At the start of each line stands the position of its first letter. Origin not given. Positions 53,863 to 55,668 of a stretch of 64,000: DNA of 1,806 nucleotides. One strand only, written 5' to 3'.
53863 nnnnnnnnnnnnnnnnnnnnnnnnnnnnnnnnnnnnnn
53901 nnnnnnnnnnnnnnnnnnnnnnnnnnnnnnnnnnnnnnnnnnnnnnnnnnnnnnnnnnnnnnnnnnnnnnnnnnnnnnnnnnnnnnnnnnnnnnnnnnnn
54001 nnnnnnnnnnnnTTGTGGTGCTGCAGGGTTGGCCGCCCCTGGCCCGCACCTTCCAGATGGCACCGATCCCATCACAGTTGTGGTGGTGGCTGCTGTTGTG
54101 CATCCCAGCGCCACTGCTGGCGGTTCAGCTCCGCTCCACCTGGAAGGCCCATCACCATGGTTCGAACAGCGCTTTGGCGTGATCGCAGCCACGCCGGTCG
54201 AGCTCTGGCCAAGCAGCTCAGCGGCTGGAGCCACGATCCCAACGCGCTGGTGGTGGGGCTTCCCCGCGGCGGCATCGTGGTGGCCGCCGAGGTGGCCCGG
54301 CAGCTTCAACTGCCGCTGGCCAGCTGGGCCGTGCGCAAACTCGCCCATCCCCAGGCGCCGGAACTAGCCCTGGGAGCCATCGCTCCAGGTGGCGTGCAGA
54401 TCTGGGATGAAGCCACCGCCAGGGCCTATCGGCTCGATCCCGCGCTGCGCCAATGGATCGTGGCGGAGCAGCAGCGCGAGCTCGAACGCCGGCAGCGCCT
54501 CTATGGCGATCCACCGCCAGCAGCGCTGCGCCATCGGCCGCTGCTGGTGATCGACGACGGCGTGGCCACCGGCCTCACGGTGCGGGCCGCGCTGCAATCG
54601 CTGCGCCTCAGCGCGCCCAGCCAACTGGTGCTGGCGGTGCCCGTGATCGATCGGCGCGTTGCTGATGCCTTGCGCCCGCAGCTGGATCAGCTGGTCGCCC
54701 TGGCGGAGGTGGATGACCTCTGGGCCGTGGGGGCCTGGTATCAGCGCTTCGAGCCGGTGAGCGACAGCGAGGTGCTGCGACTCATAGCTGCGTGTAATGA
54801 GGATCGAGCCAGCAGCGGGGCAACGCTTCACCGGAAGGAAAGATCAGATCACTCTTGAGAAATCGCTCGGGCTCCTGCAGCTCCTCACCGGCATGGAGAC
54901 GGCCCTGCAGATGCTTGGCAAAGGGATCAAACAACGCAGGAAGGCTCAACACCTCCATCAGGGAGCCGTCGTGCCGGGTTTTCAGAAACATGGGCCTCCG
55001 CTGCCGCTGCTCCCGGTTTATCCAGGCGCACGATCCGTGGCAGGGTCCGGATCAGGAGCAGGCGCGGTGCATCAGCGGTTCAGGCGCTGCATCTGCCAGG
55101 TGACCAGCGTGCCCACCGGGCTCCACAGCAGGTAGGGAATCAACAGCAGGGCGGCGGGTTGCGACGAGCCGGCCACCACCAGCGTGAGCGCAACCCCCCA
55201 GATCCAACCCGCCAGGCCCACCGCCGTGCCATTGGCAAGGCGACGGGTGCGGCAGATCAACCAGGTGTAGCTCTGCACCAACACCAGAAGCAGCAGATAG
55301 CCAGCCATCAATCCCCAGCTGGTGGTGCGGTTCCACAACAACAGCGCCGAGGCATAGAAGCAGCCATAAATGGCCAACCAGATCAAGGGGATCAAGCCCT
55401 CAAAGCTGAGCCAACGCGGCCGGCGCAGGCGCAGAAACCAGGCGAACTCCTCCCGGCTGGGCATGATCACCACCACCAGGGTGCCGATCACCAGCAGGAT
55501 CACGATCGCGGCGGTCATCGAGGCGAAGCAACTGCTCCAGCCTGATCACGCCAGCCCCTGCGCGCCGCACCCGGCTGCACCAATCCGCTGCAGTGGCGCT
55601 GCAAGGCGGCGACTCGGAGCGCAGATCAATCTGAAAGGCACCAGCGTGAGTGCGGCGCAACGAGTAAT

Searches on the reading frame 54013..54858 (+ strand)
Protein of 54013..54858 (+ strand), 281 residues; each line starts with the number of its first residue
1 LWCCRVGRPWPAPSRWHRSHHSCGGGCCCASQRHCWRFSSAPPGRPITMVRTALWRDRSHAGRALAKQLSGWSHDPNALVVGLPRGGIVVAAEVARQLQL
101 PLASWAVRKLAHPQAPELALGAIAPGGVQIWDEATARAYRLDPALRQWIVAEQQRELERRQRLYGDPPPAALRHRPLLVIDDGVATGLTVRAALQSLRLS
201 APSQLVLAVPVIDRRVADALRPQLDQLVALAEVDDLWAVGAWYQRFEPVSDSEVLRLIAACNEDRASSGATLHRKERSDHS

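Call 28: search_protein_families(library=ncbifam, proteins=[window:54013-54858:+], max_evalue=0.00001)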
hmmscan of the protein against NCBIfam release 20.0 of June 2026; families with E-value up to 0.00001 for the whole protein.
window:54013-54858:+ (281 aa): 1 family
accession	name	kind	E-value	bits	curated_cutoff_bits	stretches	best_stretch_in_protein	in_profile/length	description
NF045507.1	transregGfcR_Halo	equivalog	6e-06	25.9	300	0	59-110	80-130/215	transcriptional regulator GfcR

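Call 61: search_protein_families(library=pfam, proteins=[window:54013-54858:+], max_evalue=0.001)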
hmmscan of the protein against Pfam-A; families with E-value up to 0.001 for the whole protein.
window:54013-54858:+ (281 aa): 1 family
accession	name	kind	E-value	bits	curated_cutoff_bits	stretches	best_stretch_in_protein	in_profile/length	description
PF00156.33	Pribosyltran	-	6.7e-10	38.9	26.3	1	63-213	16-125/158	Phosphoribosyl transferase domain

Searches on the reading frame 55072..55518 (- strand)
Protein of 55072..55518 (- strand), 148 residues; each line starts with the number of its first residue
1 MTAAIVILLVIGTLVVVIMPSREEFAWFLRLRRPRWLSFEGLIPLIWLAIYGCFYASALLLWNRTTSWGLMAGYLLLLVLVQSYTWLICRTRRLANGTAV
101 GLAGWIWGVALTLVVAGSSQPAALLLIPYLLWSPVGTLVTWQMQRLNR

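Call 28: search_protein_families(library=ncbifam, proteins=[window:55072-55518:-], max_evalue=0.00001)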
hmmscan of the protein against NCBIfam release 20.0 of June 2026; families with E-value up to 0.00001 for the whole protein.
window:55072-55518:- (148 aa): 1 family
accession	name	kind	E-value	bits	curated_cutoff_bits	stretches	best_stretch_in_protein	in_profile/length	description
NF047825.1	T-richsensTspOAlph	equivalog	2.9e-07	30.8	180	1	26-147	27-148/152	tryptophan-rich sensory protein TspO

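Call 61: search_protein_families(library=pfam, proteins=[window:55072-55518:-], max_evalue=0.001)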
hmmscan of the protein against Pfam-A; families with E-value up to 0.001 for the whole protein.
window:55072-55518:- (148 aa): 1 family
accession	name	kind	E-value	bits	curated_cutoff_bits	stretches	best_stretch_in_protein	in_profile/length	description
PF03073.20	TspO_MBR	-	1.9e-20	73.5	24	1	5-143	2-143/145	TspO/MBR family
